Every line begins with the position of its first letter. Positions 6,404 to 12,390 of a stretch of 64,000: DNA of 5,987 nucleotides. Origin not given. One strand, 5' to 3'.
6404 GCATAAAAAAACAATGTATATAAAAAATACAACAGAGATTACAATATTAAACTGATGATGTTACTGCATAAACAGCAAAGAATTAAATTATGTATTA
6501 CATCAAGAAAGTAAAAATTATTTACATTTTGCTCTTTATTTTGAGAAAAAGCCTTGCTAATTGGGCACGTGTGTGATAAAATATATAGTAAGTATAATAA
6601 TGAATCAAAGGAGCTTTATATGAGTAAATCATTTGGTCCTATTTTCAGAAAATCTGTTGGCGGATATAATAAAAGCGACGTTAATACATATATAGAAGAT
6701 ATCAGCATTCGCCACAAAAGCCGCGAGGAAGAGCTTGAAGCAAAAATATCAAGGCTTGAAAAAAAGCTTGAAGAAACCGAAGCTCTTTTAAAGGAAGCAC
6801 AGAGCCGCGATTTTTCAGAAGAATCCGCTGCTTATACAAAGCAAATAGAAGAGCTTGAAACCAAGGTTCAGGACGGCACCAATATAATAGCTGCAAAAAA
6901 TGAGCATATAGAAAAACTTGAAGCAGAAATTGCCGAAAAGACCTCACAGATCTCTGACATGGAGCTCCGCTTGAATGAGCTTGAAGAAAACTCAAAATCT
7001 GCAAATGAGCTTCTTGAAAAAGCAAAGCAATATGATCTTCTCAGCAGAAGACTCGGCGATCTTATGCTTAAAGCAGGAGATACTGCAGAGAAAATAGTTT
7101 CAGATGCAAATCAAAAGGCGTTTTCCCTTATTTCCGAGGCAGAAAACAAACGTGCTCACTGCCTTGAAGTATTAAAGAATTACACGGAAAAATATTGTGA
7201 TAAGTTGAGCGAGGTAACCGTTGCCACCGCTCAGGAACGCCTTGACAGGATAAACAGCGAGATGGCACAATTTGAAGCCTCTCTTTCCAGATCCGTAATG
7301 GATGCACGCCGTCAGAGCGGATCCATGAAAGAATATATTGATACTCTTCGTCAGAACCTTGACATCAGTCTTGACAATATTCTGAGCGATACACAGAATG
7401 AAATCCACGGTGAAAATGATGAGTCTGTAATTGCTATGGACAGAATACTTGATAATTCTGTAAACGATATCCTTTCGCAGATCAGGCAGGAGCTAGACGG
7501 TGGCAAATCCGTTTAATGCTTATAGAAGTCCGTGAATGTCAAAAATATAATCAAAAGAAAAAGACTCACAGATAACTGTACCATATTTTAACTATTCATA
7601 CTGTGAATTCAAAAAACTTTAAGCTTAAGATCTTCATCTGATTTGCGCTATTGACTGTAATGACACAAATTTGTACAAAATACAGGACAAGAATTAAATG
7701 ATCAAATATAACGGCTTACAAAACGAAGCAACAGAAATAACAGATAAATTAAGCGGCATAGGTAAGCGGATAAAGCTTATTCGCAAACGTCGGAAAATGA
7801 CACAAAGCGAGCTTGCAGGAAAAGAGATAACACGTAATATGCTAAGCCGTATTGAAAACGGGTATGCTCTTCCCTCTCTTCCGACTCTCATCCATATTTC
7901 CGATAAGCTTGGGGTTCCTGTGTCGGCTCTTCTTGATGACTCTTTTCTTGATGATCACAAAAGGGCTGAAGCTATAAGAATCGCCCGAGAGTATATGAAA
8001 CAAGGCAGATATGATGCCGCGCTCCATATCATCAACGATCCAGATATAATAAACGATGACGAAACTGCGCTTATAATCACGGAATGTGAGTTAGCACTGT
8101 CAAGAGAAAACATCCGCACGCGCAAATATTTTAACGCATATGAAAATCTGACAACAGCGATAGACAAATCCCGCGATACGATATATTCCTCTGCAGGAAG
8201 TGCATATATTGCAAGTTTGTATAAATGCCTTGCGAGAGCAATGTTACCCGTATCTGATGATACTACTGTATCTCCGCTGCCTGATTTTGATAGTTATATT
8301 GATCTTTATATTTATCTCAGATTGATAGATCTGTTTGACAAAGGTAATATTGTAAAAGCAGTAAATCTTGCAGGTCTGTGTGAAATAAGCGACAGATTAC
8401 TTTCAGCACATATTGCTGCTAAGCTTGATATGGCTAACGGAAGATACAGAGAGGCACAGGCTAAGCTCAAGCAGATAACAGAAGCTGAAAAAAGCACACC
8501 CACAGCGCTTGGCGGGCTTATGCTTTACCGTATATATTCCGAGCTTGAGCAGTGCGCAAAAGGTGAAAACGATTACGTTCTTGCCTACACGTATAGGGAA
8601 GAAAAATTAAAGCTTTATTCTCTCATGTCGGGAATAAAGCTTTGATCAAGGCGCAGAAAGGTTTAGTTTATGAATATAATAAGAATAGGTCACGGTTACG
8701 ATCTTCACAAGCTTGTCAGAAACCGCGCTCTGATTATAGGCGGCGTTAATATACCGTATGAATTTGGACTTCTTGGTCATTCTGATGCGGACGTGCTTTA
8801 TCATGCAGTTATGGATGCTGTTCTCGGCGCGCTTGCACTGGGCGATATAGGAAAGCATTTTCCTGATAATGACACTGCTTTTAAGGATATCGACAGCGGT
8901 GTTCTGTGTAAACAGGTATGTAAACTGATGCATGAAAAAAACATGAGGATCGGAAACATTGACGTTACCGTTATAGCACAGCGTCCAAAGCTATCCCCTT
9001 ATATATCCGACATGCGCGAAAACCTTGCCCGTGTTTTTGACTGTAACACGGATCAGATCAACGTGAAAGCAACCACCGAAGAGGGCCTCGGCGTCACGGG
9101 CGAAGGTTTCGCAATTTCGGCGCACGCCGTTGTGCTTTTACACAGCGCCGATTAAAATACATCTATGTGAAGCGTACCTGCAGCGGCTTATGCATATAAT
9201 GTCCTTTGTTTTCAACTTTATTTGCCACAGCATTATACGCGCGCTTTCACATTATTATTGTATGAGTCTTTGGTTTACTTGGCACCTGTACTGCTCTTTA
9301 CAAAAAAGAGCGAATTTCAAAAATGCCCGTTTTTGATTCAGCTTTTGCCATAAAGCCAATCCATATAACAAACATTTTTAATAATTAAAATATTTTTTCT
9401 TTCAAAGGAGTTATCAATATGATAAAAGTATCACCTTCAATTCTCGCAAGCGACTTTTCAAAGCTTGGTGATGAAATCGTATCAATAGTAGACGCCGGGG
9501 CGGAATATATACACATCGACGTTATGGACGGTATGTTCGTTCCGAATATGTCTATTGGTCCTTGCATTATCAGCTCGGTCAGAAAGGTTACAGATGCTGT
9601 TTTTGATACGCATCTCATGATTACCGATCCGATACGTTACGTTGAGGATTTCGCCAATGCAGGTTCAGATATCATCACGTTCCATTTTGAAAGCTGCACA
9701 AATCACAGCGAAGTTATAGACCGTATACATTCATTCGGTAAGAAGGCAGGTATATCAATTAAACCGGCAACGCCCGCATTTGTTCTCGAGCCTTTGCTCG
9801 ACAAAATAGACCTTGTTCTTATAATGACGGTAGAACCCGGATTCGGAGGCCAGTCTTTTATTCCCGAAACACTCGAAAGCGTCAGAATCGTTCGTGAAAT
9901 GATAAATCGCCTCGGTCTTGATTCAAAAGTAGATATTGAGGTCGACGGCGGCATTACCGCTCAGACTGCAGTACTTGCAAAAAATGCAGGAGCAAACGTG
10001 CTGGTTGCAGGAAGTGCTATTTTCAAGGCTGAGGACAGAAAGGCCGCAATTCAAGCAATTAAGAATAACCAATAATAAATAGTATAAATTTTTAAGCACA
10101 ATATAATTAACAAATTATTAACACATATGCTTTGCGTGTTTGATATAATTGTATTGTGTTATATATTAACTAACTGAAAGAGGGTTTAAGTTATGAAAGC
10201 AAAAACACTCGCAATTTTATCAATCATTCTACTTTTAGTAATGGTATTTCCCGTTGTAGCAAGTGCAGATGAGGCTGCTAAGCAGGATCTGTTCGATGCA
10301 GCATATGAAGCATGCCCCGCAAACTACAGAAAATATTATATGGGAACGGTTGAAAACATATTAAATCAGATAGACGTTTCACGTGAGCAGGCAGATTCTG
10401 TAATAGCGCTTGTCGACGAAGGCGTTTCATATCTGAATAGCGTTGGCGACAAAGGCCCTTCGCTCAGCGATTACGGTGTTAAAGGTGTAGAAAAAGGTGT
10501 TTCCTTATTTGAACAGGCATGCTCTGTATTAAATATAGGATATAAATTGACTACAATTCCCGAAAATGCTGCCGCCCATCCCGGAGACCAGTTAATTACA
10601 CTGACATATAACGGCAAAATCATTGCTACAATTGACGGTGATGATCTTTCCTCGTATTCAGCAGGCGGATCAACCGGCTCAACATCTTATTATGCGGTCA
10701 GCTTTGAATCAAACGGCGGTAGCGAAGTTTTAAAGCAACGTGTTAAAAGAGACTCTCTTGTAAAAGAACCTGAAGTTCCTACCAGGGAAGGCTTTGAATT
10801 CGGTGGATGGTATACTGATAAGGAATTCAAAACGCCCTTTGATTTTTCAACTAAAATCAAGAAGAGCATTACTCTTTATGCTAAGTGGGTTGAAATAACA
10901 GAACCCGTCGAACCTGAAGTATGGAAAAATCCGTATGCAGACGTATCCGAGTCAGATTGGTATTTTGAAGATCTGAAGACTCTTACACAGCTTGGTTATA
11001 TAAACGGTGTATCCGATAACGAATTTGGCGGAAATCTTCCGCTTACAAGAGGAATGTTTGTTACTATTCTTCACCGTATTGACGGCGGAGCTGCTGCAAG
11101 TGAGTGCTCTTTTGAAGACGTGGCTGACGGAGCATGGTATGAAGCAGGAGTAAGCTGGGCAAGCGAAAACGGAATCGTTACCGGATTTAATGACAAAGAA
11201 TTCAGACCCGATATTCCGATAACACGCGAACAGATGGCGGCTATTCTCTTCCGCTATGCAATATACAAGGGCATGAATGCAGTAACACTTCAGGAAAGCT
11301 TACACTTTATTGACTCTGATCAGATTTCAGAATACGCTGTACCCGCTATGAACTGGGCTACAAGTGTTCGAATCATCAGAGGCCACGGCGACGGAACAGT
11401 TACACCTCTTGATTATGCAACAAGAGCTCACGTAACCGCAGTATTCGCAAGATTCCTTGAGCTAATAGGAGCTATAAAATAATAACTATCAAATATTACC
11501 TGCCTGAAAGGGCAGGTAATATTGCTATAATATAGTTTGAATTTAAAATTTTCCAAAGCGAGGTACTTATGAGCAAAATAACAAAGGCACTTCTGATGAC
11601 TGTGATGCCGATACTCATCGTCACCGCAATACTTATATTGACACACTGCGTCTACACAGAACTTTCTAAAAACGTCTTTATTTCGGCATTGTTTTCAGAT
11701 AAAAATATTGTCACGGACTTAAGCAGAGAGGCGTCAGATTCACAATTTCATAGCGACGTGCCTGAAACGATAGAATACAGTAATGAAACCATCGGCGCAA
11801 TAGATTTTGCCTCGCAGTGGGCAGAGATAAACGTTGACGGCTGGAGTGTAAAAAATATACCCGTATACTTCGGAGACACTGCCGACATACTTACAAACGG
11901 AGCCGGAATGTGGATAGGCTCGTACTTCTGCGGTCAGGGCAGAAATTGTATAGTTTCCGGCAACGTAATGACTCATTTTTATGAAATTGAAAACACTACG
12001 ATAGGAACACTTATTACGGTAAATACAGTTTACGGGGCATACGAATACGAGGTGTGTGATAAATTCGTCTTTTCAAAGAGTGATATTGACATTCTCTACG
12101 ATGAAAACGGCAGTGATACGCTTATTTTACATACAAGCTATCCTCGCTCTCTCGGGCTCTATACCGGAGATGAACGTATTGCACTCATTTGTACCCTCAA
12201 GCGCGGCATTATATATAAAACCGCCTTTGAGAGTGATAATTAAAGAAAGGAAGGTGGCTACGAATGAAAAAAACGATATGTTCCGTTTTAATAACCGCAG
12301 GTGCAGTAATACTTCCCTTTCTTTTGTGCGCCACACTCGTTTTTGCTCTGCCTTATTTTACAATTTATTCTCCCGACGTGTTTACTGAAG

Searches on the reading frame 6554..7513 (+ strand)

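Call 28: search_protein_families(library=pfam, proteins=[window:6554-7513:+], max_evalue=0.001)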
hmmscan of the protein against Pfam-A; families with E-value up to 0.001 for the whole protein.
window:6554-7513:+ (320 aa): 4 families
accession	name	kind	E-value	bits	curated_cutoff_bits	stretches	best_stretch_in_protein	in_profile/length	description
PF07464.16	ApoLp-III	-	3e-08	34.4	36.3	1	40-135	28-123/146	Apolipophorin-III precursor (apoLp-III)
PF05103.18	DivIVA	-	8e-08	32.8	28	1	134-240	32-119/131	DivIVA protein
PF16326.10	ABC_tran_CTD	-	1.2e-05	25.8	32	0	57-106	8-58/69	ABC transporter C-terminal domain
PF05791.16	Bacillus_HBL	-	9.7e-05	22.7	29.1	0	48-134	89-175/177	Bacillus haemolytic enterotoxin (HBL)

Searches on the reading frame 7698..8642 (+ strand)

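Call 28: search_protein_families(library=pfam, proteins=[window:7698-8642:+], max_evalue=0.001)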
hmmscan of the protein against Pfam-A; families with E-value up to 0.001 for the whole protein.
window:7698-8642:+ (315 aa): 5 families
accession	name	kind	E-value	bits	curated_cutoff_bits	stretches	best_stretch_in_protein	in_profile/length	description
PF01381.28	HTH_3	-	8.9e-11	42.1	23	1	25-76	1-53/55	Helix-turn-helix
PF12844.13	HTH_19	-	3.4e-10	40.1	30.2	1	22-79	1-59/64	Helix-turn-helix domain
PF13560.12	HTH_31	-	0.00016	22.4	27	1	22-76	3-59/64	Helix-turn-helix domain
PF13432.12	TPR_16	-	0.0002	22.1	32.7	0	241-273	4-36/65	Tetratricopeptide repeat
PF14559.12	TPR_19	-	0.00073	20.2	25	0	245-271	2-28/68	Tetratricopeptide repeat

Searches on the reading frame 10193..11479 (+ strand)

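Call 28: search_protein_families(library=pfam, proteins=[window:10193-11479:+], max_evalue=0.001)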
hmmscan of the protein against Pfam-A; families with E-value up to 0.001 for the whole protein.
window:10193-11479:+ (429 aa): 2 families
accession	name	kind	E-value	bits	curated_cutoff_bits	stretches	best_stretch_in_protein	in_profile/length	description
PF00395.25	SLH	-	3.4e-28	97.8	20.8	2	306-349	1-44/44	S-layer homology domain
PF09479.16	Flg_new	-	1.4e-21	76.8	27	1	167-231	1-65/65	Listeria-Bacteroides repeat domain (List_Bact_rpt)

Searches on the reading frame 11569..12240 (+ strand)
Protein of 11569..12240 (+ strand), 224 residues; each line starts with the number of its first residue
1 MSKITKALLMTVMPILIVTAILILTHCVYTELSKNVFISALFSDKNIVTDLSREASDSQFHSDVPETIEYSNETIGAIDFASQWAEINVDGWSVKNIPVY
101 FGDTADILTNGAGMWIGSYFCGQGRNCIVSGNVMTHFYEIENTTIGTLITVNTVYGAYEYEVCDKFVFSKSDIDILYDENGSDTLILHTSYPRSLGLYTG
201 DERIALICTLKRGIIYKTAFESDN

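Call 28: search_protein_families(library=pfam, proteins=[window:11569-12240:+], max_evalue=0.001)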
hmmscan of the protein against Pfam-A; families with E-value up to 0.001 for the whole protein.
window:11569-12240:+ (224 aa): 1 family
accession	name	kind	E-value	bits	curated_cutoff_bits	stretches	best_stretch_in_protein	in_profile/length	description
PF04203.18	Sortase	-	2e-09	37.7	26.6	1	95-194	8-111/125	Sortase domain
